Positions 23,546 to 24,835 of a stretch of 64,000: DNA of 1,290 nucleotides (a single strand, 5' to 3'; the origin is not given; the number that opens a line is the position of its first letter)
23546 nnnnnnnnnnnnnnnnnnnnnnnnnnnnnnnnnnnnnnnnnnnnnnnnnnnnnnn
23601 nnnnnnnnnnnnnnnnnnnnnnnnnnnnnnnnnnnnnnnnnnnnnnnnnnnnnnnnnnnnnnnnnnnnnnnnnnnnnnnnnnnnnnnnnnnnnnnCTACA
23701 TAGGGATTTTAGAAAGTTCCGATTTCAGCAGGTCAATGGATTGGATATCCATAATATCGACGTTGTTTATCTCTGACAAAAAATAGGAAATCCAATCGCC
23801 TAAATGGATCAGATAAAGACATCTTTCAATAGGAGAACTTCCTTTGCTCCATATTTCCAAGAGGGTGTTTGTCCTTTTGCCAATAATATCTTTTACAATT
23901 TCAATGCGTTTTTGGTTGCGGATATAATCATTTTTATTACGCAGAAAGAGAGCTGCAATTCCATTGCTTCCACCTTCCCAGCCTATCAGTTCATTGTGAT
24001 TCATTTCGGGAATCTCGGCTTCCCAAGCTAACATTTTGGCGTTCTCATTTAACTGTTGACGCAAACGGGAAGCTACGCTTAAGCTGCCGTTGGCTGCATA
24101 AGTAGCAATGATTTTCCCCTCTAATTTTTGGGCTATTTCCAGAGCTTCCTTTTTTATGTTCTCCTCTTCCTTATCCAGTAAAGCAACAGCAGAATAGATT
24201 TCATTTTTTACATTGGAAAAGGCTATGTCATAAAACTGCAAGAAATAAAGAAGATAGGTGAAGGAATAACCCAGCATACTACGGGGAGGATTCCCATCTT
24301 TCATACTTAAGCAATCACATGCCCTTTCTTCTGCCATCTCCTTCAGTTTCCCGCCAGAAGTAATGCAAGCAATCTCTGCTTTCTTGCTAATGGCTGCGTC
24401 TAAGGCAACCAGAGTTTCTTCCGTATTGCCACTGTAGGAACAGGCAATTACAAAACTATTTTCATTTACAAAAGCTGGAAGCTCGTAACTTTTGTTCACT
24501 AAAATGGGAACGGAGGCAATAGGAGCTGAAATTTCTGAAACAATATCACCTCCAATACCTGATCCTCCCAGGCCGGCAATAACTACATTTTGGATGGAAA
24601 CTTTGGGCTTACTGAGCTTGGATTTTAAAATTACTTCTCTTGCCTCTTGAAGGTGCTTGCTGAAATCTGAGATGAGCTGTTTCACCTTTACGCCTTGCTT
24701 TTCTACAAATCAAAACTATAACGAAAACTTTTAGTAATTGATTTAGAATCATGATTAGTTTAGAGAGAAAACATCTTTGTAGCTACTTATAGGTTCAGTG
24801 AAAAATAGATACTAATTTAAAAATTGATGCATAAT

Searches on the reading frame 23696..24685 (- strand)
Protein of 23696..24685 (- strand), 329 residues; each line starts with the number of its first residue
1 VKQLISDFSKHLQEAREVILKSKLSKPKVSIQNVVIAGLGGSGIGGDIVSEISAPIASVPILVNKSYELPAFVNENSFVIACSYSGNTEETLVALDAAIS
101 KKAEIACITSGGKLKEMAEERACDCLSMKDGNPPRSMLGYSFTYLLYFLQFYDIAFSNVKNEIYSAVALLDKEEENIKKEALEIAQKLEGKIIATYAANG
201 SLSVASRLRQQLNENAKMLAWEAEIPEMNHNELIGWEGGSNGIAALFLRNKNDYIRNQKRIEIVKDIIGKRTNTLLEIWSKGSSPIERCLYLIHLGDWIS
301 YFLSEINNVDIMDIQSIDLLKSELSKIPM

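Call 36: search_protein_families(library=pfam, proteins=[window:23696-24685:-], max_evalue=0.001)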
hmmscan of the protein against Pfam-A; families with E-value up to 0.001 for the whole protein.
window:23696-24685:- (329 aa): 2 families
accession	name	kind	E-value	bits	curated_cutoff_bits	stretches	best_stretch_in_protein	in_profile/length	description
PF10432.14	bact-PGI_C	-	8.6e-46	156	24.5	1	178-324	2-151/151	Bacterial phospho-glucose isomerase C-terminal SIS domain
PF01380.27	SIS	-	0.00019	21.7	25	0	34-111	8-89/131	SIS domain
